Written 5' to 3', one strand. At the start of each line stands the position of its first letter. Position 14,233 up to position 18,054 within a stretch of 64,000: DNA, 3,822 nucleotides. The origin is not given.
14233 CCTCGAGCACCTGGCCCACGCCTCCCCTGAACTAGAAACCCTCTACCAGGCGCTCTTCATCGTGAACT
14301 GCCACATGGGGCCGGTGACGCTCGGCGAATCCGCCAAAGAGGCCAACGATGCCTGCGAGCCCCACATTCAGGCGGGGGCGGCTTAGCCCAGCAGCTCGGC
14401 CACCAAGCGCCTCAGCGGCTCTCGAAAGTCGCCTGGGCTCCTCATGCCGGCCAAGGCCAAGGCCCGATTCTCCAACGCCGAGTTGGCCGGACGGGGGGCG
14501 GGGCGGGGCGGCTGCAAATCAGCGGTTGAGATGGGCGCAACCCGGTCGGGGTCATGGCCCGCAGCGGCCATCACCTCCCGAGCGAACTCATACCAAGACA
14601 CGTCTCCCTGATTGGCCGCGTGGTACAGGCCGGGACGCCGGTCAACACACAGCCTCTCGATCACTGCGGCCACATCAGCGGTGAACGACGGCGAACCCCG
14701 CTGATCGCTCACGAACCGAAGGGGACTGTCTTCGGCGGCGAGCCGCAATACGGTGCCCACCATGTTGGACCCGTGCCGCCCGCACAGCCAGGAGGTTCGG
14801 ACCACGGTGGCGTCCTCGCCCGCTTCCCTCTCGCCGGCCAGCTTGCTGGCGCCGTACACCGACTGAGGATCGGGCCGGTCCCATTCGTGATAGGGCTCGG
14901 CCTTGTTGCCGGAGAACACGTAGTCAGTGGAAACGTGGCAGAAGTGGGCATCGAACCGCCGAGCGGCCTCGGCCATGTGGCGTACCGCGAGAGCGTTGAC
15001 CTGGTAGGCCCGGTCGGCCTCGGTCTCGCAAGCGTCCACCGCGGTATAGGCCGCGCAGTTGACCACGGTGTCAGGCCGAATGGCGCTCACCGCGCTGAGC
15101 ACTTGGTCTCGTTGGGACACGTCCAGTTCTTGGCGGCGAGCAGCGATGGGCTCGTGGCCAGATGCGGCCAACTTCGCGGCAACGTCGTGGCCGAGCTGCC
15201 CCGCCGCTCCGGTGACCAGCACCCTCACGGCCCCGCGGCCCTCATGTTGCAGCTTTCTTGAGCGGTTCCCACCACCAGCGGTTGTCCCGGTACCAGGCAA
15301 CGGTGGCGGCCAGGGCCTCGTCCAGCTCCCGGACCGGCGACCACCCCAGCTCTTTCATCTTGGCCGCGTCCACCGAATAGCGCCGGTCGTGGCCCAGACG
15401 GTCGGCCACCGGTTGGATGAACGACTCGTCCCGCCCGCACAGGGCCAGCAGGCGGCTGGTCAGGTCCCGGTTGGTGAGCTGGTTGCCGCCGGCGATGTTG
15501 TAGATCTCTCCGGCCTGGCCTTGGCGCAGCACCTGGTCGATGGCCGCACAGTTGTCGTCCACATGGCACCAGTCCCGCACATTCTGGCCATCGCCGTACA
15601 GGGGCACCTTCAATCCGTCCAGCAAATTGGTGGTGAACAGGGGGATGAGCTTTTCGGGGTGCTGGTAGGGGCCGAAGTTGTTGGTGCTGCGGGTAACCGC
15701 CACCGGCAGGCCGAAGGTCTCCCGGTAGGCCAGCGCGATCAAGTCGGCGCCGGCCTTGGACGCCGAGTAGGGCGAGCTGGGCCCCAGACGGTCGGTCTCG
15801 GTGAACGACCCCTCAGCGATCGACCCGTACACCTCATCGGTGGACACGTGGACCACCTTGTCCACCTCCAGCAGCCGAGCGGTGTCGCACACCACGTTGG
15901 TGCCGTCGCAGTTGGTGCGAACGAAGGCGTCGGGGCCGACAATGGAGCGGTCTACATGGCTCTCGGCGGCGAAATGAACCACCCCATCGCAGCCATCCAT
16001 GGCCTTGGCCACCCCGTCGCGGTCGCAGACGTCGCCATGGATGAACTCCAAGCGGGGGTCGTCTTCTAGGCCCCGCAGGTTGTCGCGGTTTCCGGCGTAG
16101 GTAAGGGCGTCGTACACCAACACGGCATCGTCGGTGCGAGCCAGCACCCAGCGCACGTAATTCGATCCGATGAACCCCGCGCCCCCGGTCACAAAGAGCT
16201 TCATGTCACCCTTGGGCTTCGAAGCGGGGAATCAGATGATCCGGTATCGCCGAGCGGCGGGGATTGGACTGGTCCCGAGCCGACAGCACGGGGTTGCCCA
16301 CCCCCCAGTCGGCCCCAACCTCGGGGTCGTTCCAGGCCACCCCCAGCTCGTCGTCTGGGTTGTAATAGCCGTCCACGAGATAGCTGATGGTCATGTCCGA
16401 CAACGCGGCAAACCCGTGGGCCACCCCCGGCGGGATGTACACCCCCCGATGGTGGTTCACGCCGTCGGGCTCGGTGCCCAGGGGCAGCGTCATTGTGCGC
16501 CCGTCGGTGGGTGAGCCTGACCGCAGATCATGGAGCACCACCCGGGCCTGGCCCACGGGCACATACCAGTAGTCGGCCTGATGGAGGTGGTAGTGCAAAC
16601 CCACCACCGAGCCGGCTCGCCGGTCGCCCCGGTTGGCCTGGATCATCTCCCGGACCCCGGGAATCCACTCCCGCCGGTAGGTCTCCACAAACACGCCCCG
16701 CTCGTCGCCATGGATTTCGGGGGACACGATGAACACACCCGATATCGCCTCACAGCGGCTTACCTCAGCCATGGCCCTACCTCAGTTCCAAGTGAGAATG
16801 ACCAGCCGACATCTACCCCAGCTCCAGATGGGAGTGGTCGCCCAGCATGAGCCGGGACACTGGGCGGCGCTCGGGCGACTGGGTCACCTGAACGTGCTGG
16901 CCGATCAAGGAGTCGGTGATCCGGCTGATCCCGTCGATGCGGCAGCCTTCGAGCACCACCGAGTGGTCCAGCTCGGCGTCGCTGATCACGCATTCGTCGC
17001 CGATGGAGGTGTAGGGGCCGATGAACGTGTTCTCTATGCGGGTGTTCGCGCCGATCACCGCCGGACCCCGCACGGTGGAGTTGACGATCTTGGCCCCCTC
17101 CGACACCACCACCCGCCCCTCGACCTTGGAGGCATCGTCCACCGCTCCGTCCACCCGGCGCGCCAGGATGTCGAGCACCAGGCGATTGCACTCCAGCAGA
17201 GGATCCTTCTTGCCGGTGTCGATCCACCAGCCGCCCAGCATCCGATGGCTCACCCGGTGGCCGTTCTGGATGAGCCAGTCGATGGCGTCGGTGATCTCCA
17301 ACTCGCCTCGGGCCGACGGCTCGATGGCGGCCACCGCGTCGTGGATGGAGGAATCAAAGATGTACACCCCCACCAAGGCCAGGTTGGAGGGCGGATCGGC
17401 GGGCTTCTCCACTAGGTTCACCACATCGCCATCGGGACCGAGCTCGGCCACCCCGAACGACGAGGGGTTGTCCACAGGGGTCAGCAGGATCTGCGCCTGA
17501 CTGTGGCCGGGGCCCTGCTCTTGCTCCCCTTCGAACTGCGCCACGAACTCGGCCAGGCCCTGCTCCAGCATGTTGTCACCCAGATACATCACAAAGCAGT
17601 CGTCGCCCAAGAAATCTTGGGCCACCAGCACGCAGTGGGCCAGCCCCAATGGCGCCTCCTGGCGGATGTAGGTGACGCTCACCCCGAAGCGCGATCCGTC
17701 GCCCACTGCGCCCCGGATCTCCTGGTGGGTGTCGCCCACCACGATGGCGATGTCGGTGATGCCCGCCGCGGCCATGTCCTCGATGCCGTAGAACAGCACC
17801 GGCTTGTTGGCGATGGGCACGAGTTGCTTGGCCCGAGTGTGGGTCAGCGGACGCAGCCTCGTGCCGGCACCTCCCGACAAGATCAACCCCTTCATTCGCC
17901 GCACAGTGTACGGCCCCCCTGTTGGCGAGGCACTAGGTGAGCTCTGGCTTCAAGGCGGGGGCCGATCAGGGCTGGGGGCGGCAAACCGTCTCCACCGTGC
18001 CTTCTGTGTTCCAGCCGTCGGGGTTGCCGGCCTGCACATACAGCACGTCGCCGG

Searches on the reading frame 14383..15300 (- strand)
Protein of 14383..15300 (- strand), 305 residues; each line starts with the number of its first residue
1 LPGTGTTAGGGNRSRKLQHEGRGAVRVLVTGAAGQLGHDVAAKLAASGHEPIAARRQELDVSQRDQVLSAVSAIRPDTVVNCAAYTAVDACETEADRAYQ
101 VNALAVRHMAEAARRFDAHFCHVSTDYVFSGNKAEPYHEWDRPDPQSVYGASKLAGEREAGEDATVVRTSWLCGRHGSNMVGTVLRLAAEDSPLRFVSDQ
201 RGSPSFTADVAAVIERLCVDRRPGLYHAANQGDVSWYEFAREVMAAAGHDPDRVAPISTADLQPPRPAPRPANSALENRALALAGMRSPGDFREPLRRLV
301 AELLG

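Call 34: search_protein_families(library=pfam, proteins=[window:14383-15300:-], max_evalue=0.001)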
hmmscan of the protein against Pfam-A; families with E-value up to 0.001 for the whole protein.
window:14383-15300:- (305 aa): 5 families
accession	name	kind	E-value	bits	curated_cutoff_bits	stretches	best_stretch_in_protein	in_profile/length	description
PF04321.23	RmlD_sub_bind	-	1.8e-89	300.1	27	1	26-303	2-285/287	RmlD substrate binding domain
PF01370.27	Epimerase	-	1e-24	87.7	20.9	1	27-185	1-190/240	NAD dependent epimerase/dehydratase family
PF16363.11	GDP_Man_Dehyd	-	3.1e-17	63.5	27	1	59-157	59-161/332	GDP-mannose 4,6 dehydratase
PF02719.21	Polysacc_synt_2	-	1e-08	35.1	20.2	1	60-160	62-149/293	Polysaccharide biosynthesis protein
PF07993.18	NAD_binding_4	-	2e-05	24.3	20.1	1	77-162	90-190/258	Male sterility protein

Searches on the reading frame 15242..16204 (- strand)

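Call 34: search_protein_families(library=pfam, proteins=[window:15242-16204:-], max_evalue=0.001)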
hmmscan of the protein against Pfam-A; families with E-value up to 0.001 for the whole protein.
window:15242-16204:- (320 aa): 7 families
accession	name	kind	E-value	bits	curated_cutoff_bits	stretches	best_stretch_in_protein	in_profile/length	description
PF16363.11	GDP_Man_Dehyd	-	2.6e-67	228.1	27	1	4-299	1-330/332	GDP-mannose 4,6 dehydratase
PF01370.27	Epimerase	-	5e-61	206.6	20.9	1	4-238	2-240/240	NAD dependent epimerase/dehydratase family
PF02719.21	Polysacc_synt_2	-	2.9e-19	69.8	20.2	1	4-260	2-251/293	Polysaccharide biosynthesis protein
PF01073.25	3Beta_HSD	-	3.3e-19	69.4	22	1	5-217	2-220/280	3-beta hydroxysteroid dehydrogenase/isomerase family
PF04321.23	RmlD_sub_bind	-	9.1e-13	48.3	27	1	1-152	1-131/287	RmlD substrate binding domain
PF07993.18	NAD_binding_4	-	6.6e-10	39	20.1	1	5-174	1-205/258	Male sterility protein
PF13460.12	NAD_binding_10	-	1.4e-09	38.5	27.2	1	7-141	1-116/184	NAD(P)H-binding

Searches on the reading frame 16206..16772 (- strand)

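Call 34: search_protein_families(library=pfam, proteins=[window:16206-16772:-], max_evalue=0.001)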
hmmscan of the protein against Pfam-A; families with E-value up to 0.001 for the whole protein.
window:16206-16772:- (188 aa): 2 families
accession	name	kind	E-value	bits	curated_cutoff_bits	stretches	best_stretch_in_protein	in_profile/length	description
PF00908.23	dTDP_sugar_isom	-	3.7e-38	131.3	27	1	9-172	3-165/168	dTDP-4-dehydrorhamnose 3,5-epimerase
PF14667.12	Polysacc_synt_C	-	0.00064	20.3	28.7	1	21-86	1-60/111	Polysaccharide biosynthesis C-terminal domain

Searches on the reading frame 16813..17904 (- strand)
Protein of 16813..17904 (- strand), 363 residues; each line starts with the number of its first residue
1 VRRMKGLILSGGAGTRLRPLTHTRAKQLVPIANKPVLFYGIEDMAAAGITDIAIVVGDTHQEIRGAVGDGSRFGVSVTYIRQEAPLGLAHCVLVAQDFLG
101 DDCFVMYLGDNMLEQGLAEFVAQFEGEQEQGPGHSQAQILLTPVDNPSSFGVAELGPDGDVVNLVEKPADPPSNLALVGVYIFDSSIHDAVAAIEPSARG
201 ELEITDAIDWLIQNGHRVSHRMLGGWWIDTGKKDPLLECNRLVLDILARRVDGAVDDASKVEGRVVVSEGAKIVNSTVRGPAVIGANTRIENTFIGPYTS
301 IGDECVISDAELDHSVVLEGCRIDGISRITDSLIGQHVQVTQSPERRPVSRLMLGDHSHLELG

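Call 34: search_protein_families(library=pfam, proteins=[window:16813-17904:-], max_evalue=0.001)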
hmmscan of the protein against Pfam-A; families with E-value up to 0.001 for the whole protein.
window:16813-17904:- (363 aa): 6 families
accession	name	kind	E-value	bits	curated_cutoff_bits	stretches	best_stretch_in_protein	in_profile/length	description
PF00483.29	NTP_transferase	-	6.4e-56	190.1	21.2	1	5-243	1-242/245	Nucleotidyl transferase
PF25084.1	LbH_EIF2B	-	6.9e-08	32.9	54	1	262-330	25-94/105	EIF2B subunit epsilon LbH domain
PF12804.13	NTP_transf_3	-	5.1e-07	30.4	27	1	6-123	1-110/160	MobA-like NTP transferase domain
PF24894.1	Hexapep_GlmU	-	2.3e-06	28.1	23.3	1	301-343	21-63/104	GlmU-like, C-terminal hexapeptide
PF25247.1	LbH_GLGC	-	0.0004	20.8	27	0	307-342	8-42/135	GLGC left-handed parallel beta-helix domain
PF07959.18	Fucose_pyrophosphorylase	-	0.00067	19.1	34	1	268-333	282-339/418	Fucose pyrophosphorylase domain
